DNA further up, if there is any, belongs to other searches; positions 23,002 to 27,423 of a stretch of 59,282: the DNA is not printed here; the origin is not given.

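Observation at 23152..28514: Two-ATPase operon: AAA_14/DUF4143 ATPase coupled to a giant STAND NTPase with a C-terminal nuclease-like module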

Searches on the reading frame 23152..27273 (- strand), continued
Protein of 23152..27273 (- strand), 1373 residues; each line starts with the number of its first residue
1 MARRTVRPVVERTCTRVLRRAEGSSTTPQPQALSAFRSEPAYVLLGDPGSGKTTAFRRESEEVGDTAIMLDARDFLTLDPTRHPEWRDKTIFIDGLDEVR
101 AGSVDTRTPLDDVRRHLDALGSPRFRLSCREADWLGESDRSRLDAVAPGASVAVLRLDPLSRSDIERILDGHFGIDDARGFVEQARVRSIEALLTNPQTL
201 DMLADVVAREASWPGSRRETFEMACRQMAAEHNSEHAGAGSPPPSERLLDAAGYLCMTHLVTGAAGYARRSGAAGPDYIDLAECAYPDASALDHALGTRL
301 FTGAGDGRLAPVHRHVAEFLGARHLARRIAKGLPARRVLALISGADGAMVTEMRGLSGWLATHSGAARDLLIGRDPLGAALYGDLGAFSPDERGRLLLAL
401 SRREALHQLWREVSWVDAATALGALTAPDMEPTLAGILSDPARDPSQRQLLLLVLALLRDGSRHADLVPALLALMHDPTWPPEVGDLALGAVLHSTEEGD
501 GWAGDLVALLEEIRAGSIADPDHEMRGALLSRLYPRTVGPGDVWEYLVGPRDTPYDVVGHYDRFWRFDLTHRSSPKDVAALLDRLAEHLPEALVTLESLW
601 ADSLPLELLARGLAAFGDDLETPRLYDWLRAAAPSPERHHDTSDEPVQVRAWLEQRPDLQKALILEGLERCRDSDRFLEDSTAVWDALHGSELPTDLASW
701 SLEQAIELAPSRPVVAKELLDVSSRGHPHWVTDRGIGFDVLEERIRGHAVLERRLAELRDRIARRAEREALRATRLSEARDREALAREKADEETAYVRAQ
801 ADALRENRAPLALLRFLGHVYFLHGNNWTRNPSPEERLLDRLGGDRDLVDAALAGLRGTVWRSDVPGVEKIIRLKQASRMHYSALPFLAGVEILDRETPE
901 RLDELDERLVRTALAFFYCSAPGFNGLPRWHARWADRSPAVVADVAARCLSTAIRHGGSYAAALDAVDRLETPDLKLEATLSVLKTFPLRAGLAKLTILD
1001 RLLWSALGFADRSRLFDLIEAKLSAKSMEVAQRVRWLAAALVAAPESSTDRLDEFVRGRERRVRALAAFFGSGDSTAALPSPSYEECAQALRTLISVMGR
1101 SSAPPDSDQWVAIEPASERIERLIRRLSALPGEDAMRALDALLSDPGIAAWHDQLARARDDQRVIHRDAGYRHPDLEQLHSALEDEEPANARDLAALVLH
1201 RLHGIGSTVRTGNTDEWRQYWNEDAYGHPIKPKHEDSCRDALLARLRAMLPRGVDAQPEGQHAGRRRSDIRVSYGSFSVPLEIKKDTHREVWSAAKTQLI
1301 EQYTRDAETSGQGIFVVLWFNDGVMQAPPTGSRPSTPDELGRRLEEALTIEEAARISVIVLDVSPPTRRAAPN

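Call 66: find_encoding_contigs(protein=P0197, flank=5000, max_places=2)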
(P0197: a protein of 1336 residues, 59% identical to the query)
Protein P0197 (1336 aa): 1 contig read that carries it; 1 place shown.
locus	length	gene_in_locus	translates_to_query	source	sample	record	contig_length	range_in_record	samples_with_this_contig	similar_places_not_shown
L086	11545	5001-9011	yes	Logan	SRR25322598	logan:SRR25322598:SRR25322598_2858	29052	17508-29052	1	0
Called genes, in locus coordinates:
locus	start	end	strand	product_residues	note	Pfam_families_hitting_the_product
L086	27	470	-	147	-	PF08327:AHSA1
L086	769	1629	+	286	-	PF00941:FAD_binding_5, PF03450:CO_deh_flav_C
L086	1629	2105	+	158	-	PF00111:Fer2, PF01799:Fer2_2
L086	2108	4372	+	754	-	PF01315:Ald_Xan_dh_C, PF02738:MoCoBD_1, PF20256:MoCoBD_2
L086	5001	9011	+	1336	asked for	PF28130:DUF8371 (weak)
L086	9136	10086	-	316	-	PF02423:OCD_Mu_crystall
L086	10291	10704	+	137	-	PF08883:DOPA_dioxygen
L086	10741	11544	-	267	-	?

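Call 67: find_encoding_contigs(protein=P0130, flank=5000, max_places=2)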
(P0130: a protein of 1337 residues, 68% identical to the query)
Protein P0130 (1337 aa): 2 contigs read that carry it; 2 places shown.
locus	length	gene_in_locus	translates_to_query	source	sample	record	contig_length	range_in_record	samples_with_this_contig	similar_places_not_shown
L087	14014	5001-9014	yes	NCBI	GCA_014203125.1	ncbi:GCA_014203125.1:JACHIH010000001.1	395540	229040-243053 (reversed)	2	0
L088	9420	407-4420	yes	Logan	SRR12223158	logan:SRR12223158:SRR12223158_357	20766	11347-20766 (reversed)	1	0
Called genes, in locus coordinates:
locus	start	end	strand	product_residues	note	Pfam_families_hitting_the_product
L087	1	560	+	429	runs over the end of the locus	PF13356:Arm-DNA-bind_3, PF22022:Phage_int_M, PF00589:Phage_integrase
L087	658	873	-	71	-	PF05930:Phage_AlpA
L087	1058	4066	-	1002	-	PF03389:MobA_MobL, PF01443:Viral_helicase1 (faint), PF13086:AAA_11 (faint), PF13245:AAA_19, PF13604:AAA_30, PF22232:TraI_hel_assoc_N (weak), PF18335:SH3_13 (weak)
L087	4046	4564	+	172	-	PF06412:TraD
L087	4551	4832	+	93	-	PF06412:TraD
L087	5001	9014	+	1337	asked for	-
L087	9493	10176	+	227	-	PF00092:VWA, PF13519:VWA_2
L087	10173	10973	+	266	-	PF13672:PP2C_2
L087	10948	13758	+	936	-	PF00069:Pkinase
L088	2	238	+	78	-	?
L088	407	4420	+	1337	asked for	-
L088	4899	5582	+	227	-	PF00092:VWA, PF13519:VWA_2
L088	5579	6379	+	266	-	PF13672:PP2C_2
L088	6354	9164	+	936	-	PF00069:Pkinase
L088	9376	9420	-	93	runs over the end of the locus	-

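Call 68: fold_search(model_id=the predicted structure, library=pdb)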
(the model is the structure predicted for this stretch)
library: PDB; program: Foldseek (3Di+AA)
matches with E <= 10: 1032; with E <= 0.001: 10
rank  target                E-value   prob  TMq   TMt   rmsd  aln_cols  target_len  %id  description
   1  4kxf_D                2.8e-06  1.00  0.24  0.30  20.1       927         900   10  Crystal structure of NLRC4 reveals its autoinhibition mechanism (released 2013-07-24)
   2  4kxf_L                3.3e-06  1.00  0.25  0.31  18.9       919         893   11  Crystal structure of NLRC4 reveals its autoinhibition mechanism (released 2013-07-24)
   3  8fw2_A                8.6e-05  1.00  0.17  0.21  24.0       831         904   10  Cryo-EM structure of full-length human NLRC4 inflammasome with C11 symmetry (released 2024-01-03)
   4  8fvu_B                1.1e-04  1.00  0.18  0.22  24.3       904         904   11  Cryo-EM structure of human Needle/NAIP/NLRC4 (R288A) (released 2024-01-03)
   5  6xte_A                1.2e-04  1.00  0.19  0.19  40.9      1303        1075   11  Human karyopherin RanBP5 (isoform-1) (released 2020-04-22)
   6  8vvy_C                5.4e-04  1.00  0.16  0.16  29.6      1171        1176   13  Human Cullin-1 in complex with CAND2 (released 2025-01-29)
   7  9hfl_A                6.2e-04  0.99  0.16  0.17  24.9      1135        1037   11  Cryo-EM structure of the human snRNA export complex comprising CBC-PHAX-CRM1-RanGTP and capped-RNA (released 2025-07-16)
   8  3gjx_A                7.6e-04  0.99  0.16  0.17  24.4      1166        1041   10  Crystal Structure of the Nuclear Export Complex CRM1-Snurportin1-RanGTP (released 2009-05-26)
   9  3nc0_D                7.9e-04  0.98  0.15  0.16  26.4      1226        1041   10  Crystal structure of the HIV-1 Rev NES-CRM1-RanGTP nuclear export complex (crystal II) (released 2010-10-27)
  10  3w3w_A                9.4e-04  0.97  0.14  0.15  34.7      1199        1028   11  Crystal structure of Kap121p bound to Ste12p (released 2013-04-10)
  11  4a0c_A                1.2e-03  0.93  0.12  0.12  31.0      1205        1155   12  Structure of the CAND1-CUL4B-RBX1 complex (released 2011-11-30)
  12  9ed8_A                1.3e-03  0.91  0.13  0.08  33.8      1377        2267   12  Intermediate state of mTOR on membrane (released 2025-09-10)
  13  9b62_A                1.4e-03  0.99  0.17  0.19  25.2      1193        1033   10  Human RANBP2/RAN(GTP)/RANGAP1-SUMO1/UBC9/CRM1/RAN(GTP) - composite map and model (released 2024-10-16)
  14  8bda_E                1.4e-03  0.75  0.10  0.09  43.3      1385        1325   12  IFTA complex in anterograde intraflagellar transport trains (Chlamydomonas reinhardtii) (released 2023-01-11)
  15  4r10_A                1.6e-03  0.99  0.11  0.18  26.7       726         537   13  A conserved phosphorylation switch controls the interaction between cadherin and beta-catenin in vitro and in vivo (released 2015-04-29)
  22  5dis_A                2.8e-03  0.98  0.17  0.18  25.4      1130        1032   11  Crystal structure of a CRM1-RanGTP-SPN1 export complex bound to a 113 amino acid FG-repeat containing fragment of Nup2 (released 2015-11-04)
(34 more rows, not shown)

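Call 72: find_related_loci(query=A1, collection=viral_contigs, flank=6000)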
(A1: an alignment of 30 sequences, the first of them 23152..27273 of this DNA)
Query A1 (1373 aa) in viral_contigs; peptide patterns used: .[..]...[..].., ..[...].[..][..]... (x = any residue, [..] = any of these).
25 stretches matched a pattern; 2 encode a relative of the query (tblastn E <= 1e-3); 2 distinct loci.
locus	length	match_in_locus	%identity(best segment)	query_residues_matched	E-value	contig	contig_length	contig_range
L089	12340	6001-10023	33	16-1367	0e+0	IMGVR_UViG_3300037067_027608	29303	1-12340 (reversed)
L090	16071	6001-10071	36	9-1370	2e-96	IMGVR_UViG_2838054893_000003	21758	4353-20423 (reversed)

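Call 79: find_encoding_contigs(protein=P0042, flank=10000, max_places=2)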
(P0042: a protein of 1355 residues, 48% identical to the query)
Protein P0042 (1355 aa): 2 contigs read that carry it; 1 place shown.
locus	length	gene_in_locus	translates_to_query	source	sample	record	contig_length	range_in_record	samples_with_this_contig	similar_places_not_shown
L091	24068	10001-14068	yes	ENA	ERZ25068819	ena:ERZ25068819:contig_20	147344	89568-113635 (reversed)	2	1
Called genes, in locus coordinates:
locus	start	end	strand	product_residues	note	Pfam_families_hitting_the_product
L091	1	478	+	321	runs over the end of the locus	PF00535:Glycos_transf_2, PF13641:Glyco_tranf_2_3, PF13632:Glyco_trans_2_3 (weak)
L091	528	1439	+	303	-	PF00535:Glycos_transf_2, PF13641:Glyco_tranf_2_3, PF13632:Glyco_trans_2_3 (weak)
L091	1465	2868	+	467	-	PF13727:CoA_binding_3, PF02397:Bac_transf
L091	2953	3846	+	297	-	PF13620:CarboxypepD_reg (weak)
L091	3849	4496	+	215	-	PF01195:Pept_tRNA_hydro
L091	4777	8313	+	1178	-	PF17757:UvrB_inter, PF02559:CarD_TRCF_RID, PF00270:DEAD, PF00271:Helicase_C, PF03461:TRCF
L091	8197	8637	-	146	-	-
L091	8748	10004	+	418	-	PF01637:ATPase_2 (faint), PF13191:AAA_16 (faint), PF13173:AAA_14, PF13401:AAA_22 (weak), PF13635:DUF4143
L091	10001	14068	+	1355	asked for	PF28130:DUF8371 (weak)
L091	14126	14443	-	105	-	-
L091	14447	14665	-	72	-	-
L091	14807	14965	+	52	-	-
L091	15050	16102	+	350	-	PF02615:Ldh_2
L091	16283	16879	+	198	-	-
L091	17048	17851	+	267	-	-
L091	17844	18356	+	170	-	PF01850:PIN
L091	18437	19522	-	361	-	PF00365:PFK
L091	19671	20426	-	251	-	PF01872:RibD_C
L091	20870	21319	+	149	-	PF02502:LacAB_rpiB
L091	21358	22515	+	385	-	PF00923:TAL_FSA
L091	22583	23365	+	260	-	PF00106:adh_short, PF08659:KR, PF13561:adh_short_C2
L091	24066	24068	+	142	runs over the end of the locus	-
